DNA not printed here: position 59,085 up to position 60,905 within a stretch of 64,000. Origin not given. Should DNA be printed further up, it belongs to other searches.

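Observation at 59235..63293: Membrane flavinylation module with an NqrB/RnfD-like and FNR fusion, ApbE, an FMN-binding protein and a quinone DHODH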

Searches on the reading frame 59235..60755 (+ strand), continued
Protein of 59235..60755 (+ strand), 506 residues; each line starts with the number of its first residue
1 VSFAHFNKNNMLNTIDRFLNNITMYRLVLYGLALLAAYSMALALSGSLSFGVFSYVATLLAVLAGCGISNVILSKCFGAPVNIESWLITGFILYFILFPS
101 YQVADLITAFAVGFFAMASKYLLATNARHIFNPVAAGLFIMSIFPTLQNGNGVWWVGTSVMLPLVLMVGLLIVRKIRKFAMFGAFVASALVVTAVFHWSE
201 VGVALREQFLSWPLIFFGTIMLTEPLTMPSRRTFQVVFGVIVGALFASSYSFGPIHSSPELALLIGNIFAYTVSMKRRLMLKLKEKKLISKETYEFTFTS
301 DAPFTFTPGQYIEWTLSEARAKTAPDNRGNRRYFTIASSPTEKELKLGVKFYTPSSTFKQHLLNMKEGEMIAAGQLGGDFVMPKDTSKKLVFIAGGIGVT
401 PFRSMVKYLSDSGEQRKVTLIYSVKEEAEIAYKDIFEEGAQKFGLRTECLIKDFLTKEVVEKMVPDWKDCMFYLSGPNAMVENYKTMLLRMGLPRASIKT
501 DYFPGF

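Call 28: predict_structure(alignment_id=A1)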
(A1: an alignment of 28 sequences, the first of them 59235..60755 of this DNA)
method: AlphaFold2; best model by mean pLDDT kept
length: 506 residues; sequences in the alignment: 28
mean_pLDDT: 86.1   pTM: 0.73
mean pLDDT of the five models: 86.1, 85.9, 83.1, 82.9, 82.6
residues with pLDDT >= 90: 260; 70-90: 194; 50-70: 41; < 50: 11
segments of 3 or more residues with pLDDT < 50: 1-7, 504-506
pLDDT, mean of each block of 10 residues (from residue 1): 47 80 86 97 95 97 96 83 87 94 93 93 73 88 75 84 91 87 93 92 83 80 76 88 90 81 88 70 93 92 83 72 60 85 91 79 88 72 92 92 96 94 93 95 95 91 94 91 94 94 59
secondary structure, 60 per line:
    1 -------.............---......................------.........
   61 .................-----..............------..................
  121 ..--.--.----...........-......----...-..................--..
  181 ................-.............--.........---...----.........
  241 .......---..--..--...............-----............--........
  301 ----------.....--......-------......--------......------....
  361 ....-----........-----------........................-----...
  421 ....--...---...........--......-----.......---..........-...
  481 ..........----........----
elements in order: H8-20 H24-45 H52-77 H83-96 H103-122 H133-143 H145-150 H159-176 H179-196 H198-210 H213-221 H232-247 H259-273 E279-290 E293-300 E311-315 H318-323 E331-336 E345-350 H357-364 E370-377 E389-395 H396-412 E418-424 H433-443 E446-451 H457-463 E470-476 H478-490 E498-502

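Call 32: fold_search(model_id=the predicted structure, library=pdb)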
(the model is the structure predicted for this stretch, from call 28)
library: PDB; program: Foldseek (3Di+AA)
matches with E <= 10: 1419; with E <= 0.001: 324
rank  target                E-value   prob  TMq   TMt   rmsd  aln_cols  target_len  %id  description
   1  8qta                  7.7e-16  1.00  0.39  0.48  18.1       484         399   16  Cryo-EM structure of Streptococcus pneumoniae NADPH oxidase F397A mutant in complex with NADPH (released 2024-07-24)
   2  8qt6                  1.5e-15  1.00  0.40  0.50  17.9       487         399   17  Cryo-EM structure of Streptococcus pneumoniae NADPH oxidase (released 2024-07-24)
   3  6o0a                  1.6e-15  1.00  0.41  0.52  12.8       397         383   18  Crystal structure of flavohemoglobin from Malassezia yamatoensis with bound FAD and heme determined by iron SAD phasing (released 2019-03-06)
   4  1gvh                  1.8e-15  1.00  0.42  0.52  12.1       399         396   14  The X-ray structure of ferric Escherichia coli flavohemoglobin reveals an unespected geometry of the distal heme pocket (released 2002-08-06)
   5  5ogx                  1.6e-14  1.00  0.38  0.57   3.6       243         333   23  Crystal structure of Amycolatopsis cytochrome P450 reductase GcoB. (released 2018-07-04)
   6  4eh1_B                1.9e-14  1.00  0.38  0.78   4.1       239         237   20  Crystal Structure of the Flavohem-like-FAD/NAD Binding Domain of Nitric Oxide Dioxygenase from Vibrio cholerae O1 biov (released 2012-04-25)
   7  4g1v                  2.4e-14  1.00  0.43  0.53  11.5       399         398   14  X-ray structure of yeast flavohemoglobin (released 2012-11-14)
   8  4eh1_A                2.9e-14  1.00  0.39  0.79   4.0       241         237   21  Crystal Structure of the Flavohem-like-FAD/NAD Binding Domain of Nitric Oxide Dioxygenase from Vibrio cholerae O1 biov (released 2012-04-25)
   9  8qq1_F                5.7e-13  1.00  0.37  0.81   3.2       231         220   21  SpNOX dehydrogenase domain, mutant F397W in complex with Flavin adenine dinucleotide (FAD) (released 2024-05-08)
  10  4wqm                  6.6e-13  1.00  0.37  0.57   4.1       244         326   22  Structure of the toluene 4-monooxygenase NADH oxidoreductase T4moF, K270S K271S variant (released 2015-09-09)
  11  4g1b_A                9.9e-13  1.00  0.42  0.53  11.6       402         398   17  X-ray structure of yeast flavohemoglobin in complex with econazole (released 2012-11-14)
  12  3w5v_A                1.4e-12  1.00  0.38  0.62   4.2       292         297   16  Cross-linked complex between Ferredoxin and Ferredoxin-NADP+ reductase (released 2013-06-19)
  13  2r6h_A                2.1e-12  1.00  0.38  0.65   6.6       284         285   19  Crystal structure of the domain comprising the NAD binding and the FAD binding regions of the NADH:ubiquinone oxidored (released 2007-09-11)
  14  8qq1_C                2.1e-12  1.00  0.36  0.80   3.4       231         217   20  SpNOX dehydrogenase domain, mutant F397W in complex with Flavin adenine dinucleotide (FAD) (released 2024-05-08)
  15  8qq7                  2.5e-12  1.00  0.39  0.48  18.6       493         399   18  Structure of SpNOX: a Bacterial NADPH oxidase (released 2024-05-08)
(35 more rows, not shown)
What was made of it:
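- Closest known: NOX/FRE-type transmembrane reductases. Same: These are the top whole-chain Foldseek hits (call 32).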

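Call 33: find_encoding_contigs(protein=P0001, flank=6000, max_places=3)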
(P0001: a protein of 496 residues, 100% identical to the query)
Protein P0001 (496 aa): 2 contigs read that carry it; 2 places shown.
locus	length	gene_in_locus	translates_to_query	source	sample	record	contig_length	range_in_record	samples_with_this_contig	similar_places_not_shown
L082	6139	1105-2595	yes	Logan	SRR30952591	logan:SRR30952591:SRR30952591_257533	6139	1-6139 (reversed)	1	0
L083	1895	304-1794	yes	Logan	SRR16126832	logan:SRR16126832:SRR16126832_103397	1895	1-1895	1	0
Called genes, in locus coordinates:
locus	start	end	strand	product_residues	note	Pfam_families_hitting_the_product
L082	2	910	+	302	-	?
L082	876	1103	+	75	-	-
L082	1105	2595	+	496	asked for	PF00175:NAD_binding_1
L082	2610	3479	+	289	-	PF02424:ApbE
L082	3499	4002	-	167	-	-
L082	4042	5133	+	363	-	PF01180:DHO_dh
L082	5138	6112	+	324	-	PF00389:2-Hacid_dh, PF02826:2-Hacid_dh_C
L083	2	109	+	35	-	?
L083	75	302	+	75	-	-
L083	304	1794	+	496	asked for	PF00175:NAD_binding_1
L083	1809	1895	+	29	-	?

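Call 44: find_encoding_contigs(protein=P0003, flank=6000, max_places=2)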
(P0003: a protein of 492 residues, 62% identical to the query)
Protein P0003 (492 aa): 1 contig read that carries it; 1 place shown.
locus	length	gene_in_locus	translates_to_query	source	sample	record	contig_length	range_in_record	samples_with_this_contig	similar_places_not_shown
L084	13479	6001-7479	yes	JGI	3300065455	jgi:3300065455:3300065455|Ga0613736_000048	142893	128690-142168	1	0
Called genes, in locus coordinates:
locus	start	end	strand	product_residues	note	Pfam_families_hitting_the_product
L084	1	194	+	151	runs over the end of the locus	PF01797:Y1_Tnp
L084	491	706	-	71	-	-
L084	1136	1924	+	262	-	-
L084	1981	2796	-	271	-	PF02618:YceG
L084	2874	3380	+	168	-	PF04542:Sigma70_r2, PF08281:Sigma70_r4_2, PF04545:Sigma70_r4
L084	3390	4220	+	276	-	PF18915:DUF5667 (weak)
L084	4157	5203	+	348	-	PF00479:G6PD_N, PF02781:G6PD_C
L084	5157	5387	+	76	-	-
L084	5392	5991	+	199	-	PF02525:Flavodoxin_2, PF03358:FMN_red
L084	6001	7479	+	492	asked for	PF03116:NQR2_RnfD_RnfE, PF00175:NAD_binding_1, PF08030:NAD_binding_6 (weak)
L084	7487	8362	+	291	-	PF02424:ApbE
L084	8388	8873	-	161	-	-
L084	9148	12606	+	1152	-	PF01326:PPDK_N, PF00391:PEP-utilizers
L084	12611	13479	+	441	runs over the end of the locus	PF00391:PEP-utilizers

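Call 45: find_encoding_contigs(protein=P0004, flank=6000, max_places=2)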
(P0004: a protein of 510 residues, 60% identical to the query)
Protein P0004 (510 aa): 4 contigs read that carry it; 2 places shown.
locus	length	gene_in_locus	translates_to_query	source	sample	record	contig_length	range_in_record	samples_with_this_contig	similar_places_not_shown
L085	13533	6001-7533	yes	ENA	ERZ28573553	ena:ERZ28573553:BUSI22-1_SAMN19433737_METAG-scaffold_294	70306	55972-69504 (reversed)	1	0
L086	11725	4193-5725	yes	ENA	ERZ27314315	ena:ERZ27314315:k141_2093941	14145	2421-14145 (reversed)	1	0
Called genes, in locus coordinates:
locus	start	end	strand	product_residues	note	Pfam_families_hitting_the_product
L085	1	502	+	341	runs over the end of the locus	-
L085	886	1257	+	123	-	-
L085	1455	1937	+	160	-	-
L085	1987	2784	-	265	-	PF02618:YceG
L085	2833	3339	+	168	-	PF04542:Sigma70_r2, PF08281:Sigma70_r4_2, PF04545:Sigma70_r4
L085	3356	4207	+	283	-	PF18915:DUF5667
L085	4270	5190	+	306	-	PF00479:G6PD_N, PF02781:G6PD_C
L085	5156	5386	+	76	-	-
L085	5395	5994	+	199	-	PF02525:Flavodoxin_2, PF03358:FMN_red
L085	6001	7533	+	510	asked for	PF03116:NQR2_RnfD_RnfE (faint), PF00175:NAD_binding_1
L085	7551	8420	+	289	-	PF02424:ApbE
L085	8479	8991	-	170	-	-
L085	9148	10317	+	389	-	-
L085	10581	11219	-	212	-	PF00300:His_Phos_1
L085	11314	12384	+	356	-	-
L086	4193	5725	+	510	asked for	PF03116:NQR2_RnfD_RnfE (faint), PF00175:NAD_binding_1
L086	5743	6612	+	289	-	PF02424:ApbE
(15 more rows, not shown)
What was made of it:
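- A Flavodoxin_2/FMN_red (quinone-reductase-like) gene sits directly upstream of the fusion in the three closest relatives (calls 44, 45).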

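Call 72: search_protein_families(library=pfam, proteins=[L003:2650-3066:+, L017:6733-7248:+, L021:6776-7255:+, L017:7264-7998:+, L017:8001-9515:+], max_evalue=0.01)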
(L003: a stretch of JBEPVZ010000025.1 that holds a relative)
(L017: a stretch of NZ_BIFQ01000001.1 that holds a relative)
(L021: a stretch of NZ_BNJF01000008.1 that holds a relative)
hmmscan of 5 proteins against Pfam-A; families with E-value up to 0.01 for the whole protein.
L003:2650-3066:+ (139 aa): 1 family
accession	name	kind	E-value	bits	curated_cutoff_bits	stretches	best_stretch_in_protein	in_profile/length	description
PF04205.19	FMN_bind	-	6.8e-10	39.9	22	1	63-136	4-77/77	FMN-binding domain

L017:6733-7248:+ (172 aa): 2 families
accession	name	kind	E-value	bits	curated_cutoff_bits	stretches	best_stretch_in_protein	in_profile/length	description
PF04205.19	FMN_bind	-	8.8e-10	39.5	22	1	94-168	2-76/77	FMN-binding domain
PF21827.1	New_glue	-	0.0014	18.8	31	1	1-77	1-68/94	New glue protein family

L021:6776-7255:+ (160 aa): 1 family
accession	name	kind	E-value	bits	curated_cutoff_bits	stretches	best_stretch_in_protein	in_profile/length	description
PF04205.19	FMN_bind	-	1e-10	42.5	22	1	82-157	2-77/77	FMN-binding domain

L017:7264-7998:+ (245 aa): 1 family
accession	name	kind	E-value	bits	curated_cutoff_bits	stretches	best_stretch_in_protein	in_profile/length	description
PF02424.20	ApbE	-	9.2e-40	137.3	25.6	2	91-223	126-263/266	ApbE family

L017:8001-9515:+ (505 aa): 4 families
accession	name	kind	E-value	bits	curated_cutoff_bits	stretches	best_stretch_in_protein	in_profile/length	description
PF00175.26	NAD_binding_1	-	1.5e-16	61.4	22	1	378-484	1-108/109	Oxidoreductase NAD-binding domain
PF03116.20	NQR2_RnfD_RnfE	-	5e-09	36.4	27.7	1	139-263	166-286/296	NQR2, RnfD, RnfE family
PF08030.17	NAD_binding_6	-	0.00024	21.7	22.2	1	375-429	3-65/156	Ferric reductase NAD binding domain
PF00970.30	FAD_binding_6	-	0.00043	21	21.1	1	272-342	3-74/99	Oxidoreductase FAD-binding domain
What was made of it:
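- The L017 cluster passes the Pfam gathering thresholds for PF04205, PF02424, PF03116 and PF00175 (call 72).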
